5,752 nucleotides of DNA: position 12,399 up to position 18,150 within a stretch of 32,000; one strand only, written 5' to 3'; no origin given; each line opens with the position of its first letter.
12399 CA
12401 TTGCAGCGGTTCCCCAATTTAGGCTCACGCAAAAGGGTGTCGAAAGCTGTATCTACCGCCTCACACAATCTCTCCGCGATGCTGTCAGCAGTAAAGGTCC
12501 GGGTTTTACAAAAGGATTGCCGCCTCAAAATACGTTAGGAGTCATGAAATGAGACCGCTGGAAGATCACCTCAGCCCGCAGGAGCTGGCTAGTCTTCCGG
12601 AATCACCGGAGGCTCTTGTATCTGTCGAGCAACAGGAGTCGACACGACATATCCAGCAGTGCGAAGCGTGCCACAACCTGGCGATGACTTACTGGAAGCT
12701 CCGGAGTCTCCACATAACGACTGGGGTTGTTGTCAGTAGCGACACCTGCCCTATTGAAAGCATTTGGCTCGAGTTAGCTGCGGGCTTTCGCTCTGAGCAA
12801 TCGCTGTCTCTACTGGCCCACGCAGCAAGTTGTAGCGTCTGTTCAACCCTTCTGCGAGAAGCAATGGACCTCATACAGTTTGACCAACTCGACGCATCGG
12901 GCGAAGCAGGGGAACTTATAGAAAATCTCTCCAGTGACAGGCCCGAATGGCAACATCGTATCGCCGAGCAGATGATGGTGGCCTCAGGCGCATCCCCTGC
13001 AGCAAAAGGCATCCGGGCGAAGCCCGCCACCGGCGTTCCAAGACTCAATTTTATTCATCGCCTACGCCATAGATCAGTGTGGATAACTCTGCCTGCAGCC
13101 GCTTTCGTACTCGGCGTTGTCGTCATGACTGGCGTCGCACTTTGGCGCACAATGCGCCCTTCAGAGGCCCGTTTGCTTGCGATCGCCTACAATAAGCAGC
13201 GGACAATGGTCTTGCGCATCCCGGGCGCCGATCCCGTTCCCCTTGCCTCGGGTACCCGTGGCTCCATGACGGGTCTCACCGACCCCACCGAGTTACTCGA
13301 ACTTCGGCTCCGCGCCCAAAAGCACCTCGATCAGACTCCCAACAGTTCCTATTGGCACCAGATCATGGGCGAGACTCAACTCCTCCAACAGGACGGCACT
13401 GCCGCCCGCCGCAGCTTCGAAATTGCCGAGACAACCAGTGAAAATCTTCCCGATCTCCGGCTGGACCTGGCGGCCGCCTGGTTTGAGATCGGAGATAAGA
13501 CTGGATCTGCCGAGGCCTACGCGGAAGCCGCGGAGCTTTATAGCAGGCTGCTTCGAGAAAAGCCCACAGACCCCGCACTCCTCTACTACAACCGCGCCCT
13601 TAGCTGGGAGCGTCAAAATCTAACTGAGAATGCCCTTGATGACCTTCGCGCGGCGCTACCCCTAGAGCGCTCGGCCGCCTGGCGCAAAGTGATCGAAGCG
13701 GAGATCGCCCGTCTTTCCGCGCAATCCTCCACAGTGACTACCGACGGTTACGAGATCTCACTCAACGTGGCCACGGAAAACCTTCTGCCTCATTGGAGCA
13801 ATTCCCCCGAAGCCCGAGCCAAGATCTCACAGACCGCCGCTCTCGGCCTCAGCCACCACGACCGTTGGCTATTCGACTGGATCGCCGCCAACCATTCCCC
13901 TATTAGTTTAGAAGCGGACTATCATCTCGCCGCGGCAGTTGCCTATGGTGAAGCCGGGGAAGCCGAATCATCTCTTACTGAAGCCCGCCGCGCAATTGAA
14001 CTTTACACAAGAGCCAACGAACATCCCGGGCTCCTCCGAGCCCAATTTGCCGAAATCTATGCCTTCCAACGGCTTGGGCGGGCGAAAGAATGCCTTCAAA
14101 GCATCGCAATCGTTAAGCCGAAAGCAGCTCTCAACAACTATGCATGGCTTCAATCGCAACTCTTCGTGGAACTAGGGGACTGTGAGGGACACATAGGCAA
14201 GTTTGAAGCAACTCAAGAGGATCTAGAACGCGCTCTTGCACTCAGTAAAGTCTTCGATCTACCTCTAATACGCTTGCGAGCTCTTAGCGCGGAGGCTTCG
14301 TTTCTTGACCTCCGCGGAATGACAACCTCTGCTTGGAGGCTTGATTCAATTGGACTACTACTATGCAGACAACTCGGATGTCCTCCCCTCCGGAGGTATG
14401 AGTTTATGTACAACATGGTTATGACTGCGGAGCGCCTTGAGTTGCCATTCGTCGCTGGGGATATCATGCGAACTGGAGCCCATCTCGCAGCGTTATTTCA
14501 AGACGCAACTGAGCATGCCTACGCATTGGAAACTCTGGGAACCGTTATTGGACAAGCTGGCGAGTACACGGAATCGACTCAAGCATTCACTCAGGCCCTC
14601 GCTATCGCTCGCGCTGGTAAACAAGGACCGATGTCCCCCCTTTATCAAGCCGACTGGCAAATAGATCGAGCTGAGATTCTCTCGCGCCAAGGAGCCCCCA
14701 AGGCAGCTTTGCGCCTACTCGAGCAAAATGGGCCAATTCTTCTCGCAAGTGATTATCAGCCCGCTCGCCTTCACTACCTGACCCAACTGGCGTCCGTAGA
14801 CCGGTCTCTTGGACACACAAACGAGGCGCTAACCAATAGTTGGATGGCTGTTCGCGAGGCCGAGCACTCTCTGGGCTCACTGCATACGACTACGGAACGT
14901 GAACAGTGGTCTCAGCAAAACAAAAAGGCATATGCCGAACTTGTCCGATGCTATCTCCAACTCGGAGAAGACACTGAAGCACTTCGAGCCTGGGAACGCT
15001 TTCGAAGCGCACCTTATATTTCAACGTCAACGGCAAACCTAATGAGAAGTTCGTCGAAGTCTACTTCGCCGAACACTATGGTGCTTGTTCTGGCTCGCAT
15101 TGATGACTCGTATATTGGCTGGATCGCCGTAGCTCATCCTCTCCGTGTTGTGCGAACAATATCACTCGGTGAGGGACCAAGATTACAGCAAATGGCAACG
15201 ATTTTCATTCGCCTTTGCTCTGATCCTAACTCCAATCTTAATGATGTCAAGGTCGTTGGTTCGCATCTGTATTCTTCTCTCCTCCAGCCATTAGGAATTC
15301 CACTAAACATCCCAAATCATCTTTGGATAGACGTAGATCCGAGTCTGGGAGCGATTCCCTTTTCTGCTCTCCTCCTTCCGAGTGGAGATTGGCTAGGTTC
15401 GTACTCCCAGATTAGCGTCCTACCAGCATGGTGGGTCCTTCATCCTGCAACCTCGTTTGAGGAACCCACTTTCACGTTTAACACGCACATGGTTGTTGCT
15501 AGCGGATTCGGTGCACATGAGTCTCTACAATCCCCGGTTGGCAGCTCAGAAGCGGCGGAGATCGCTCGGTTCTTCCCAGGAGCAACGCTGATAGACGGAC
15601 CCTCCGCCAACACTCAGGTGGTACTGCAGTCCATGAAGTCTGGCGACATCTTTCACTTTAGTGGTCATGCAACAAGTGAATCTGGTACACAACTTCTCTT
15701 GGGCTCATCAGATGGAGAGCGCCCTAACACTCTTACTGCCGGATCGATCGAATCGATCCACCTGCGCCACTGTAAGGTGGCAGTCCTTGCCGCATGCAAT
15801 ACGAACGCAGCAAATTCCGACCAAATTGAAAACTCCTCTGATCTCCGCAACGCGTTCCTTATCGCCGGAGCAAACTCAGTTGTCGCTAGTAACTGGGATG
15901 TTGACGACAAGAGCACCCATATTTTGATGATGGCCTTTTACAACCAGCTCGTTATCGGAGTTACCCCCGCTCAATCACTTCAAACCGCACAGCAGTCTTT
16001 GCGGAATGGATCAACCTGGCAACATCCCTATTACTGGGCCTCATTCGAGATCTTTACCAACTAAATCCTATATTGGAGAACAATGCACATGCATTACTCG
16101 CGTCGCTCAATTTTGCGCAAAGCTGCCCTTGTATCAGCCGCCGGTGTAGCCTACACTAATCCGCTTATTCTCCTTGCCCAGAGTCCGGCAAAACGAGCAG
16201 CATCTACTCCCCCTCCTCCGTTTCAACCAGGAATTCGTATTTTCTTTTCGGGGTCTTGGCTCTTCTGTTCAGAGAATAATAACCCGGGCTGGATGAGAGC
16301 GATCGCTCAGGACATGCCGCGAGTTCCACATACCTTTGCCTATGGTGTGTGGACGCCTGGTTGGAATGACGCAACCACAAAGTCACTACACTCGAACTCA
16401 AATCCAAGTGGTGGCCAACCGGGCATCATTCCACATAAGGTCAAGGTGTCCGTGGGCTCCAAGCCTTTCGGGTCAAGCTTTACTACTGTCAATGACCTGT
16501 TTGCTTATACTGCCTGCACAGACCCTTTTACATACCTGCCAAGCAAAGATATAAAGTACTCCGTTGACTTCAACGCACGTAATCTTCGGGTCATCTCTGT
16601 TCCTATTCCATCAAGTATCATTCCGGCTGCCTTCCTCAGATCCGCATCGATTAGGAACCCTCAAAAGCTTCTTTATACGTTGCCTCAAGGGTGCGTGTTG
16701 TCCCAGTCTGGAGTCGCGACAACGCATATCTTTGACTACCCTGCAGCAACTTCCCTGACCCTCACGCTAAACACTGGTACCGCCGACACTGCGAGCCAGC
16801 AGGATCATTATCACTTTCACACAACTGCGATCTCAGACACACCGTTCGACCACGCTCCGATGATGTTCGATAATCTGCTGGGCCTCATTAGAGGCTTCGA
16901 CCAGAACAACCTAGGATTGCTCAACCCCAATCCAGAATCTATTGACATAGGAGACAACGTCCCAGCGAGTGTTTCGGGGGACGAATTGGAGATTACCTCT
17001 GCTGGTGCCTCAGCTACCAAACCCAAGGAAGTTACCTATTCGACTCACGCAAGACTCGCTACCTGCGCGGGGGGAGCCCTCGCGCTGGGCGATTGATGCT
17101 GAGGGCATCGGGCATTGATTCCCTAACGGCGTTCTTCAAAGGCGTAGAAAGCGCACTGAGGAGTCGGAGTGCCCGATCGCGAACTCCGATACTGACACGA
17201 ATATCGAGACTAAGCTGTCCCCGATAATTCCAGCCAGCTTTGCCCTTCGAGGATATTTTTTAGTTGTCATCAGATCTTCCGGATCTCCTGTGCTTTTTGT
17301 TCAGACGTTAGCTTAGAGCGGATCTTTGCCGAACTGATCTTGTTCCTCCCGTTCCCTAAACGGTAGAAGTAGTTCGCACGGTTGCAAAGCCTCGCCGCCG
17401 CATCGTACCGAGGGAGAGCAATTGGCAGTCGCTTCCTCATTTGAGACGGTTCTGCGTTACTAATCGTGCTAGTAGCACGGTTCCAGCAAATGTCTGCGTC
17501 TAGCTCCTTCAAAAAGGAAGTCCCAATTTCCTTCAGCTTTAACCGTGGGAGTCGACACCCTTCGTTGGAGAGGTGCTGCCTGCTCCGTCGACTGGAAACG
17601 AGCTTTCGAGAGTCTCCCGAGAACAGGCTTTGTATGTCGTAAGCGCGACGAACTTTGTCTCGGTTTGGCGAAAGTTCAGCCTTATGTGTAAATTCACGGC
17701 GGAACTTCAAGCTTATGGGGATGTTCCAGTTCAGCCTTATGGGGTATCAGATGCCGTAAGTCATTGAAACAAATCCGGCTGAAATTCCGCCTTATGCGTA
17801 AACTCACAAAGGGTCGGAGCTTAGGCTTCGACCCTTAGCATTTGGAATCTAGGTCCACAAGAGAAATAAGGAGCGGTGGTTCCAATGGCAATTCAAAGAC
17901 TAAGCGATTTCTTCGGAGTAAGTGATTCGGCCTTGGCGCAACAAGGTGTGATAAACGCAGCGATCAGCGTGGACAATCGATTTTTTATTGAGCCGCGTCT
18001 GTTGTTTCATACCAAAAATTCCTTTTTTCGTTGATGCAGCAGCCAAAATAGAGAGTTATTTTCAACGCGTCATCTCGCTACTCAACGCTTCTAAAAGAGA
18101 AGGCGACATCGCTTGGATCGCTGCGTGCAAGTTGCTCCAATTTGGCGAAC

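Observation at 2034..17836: Two copies of a composite repeat module bracket the 14-kb lipase plus sigma/CHAT segment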

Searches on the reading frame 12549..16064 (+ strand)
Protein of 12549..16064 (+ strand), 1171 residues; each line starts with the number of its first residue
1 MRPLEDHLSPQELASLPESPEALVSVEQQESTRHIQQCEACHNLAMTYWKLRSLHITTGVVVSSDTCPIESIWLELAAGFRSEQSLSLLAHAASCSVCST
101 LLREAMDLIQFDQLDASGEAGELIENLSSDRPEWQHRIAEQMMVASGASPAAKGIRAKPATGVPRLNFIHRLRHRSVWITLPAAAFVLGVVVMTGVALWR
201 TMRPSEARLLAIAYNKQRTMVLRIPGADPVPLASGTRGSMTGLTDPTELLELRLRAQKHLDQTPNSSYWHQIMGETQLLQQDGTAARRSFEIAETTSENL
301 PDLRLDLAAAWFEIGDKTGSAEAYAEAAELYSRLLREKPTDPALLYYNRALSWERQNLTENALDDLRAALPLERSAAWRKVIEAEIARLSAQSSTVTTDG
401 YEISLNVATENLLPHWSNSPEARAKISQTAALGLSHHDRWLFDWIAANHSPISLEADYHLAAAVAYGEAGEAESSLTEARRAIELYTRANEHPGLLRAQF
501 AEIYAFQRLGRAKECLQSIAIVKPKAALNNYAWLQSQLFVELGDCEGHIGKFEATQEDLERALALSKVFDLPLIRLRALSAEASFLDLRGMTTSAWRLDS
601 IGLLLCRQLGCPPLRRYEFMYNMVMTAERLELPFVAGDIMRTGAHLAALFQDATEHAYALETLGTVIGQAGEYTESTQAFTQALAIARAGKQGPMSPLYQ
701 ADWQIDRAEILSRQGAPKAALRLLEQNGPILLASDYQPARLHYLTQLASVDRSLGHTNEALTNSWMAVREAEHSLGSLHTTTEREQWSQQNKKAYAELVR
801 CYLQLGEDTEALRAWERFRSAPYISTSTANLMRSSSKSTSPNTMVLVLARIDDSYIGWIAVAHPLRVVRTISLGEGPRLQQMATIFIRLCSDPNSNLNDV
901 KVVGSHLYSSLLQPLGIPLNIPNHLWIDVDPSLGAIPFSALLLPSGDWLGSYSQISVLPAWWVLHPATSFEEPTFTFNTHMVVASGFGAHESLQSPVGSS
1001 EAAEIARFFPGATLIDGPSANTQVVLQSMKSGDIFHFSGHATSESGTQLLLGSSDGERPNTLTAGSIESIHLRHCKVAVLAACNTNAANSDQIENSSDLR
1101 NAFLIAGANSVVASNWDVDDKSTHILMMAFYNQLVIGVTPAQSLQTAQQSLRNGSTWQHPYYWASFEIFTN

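Call 11: search_protein_families(library=pfam, proteins=[window:12549-16064:+], max_evalue=0.01)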
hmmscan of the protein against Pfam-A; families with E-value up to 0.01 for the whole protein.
window:12549-16064:+ (1171 aa): 6 families
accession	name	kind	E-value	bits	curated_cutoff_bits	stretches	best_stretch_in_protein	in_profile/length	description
PF12770.12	CHAT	-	4.4e-39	135.1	24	1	903-1167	3-285/289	CHAT domain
PF13424.12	TPR_12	-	4.7e-06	27.2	30.1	1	657-726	3-70/77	Tetratricopeptide repeat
PF00515.34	TPR_1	-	0.00015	21.8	27.8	0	343-372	1-30/34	Tetratricopeptide repeat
PF14559.12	TPR_19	-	0.00099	19.8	25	0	786-813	19-46/68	Tetratricopeptide repeat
PF07719.23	TPR_2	-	0.0017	18.8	27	0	343-370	1-28/34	Tetratricopeptide repeat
PF23914.1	TPR_CcmH_CycH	-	0.0023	18.2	42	1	247-357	30-136/158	Cytochrome c-type biogenesis protein H TPR domain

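Call 63: find_encoding_contigs(protein=window:12549-16064:+, flank=10000, max_places=4)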
Protein window:12549-16064:+ (1171 aa): no gene with exactly this product is on record in the collection.

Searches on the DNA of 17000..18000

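Call 73: search_rna_families(source=window, start=17000, end=18000, threshold=evalue, max_evalue=1)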
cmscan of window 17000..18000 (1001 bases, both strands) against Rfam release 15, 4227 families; matches with E-value up to 1: 2.
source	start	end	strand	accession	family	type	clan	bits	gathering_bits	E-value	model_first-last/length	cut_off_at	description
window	17213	17279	-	RF01222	sn2417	Gene; snRNA; snoRNA; CD-box;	-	18.4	80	0.43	1-123/123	no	Small nucleolar RNA sn2417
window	17259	17338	+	RF00054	SNORD25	Gene; snRNA; snoRNA; CD-box;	CL00049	18.2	39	0.82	1-87/87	no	Small nucleolar RNA SNORD25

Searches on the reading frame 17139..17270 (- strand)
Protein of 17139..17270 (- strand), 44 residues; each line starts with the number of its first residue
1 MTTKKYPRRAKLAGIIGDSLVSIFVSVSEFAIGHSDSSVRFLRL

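Call 87: find_homologous_proteins(query=window:17139-17270:-, max_evalue=10)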
Query seq(44 aa): no candidate shares three 5-residue words with the query. No homologue found.

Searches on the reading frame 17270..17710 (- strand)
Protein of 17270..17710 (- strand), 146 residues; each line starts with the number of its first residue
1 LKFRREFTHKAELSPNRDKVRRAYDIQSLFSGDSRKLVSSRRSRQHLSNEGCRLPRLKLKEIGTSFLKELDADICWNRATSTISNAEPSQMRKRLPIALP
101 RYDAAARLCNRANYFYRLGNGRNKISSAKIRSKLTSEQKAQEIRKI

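Call 12: search_protein_families(library=pfam, proteins=[window:17270-17710:-], max_evalue=0.01)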
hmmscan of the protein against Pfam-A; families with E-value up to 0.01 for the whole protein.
window:17270-17710:- (146 aa): 0 families

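Call 37: search_protein_families(library=padloc, proteins=[window:17270-17710:-], max_evalue=0.01)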
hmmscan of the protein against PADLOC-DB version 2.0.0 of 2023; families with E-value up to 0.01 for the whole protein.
window:17270-17710:- (146 aa): 0 families

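Call 38: search_protein_families(library=ncbifam, proteins=[window:17270-17710:-], max_evalue=0.01)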
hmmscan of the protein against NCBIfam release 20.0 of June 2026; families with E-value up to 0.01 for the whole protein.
window:17270-17710:- (146 aa): 0 families

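Call 81: search_protein_families(library=phrogs, proteins=[window:17270-17710:-], max_evalue=0.01)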
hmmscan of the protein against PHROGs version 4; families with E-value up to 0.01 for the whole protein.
window:17270-17710:- (146 aa): 0 families
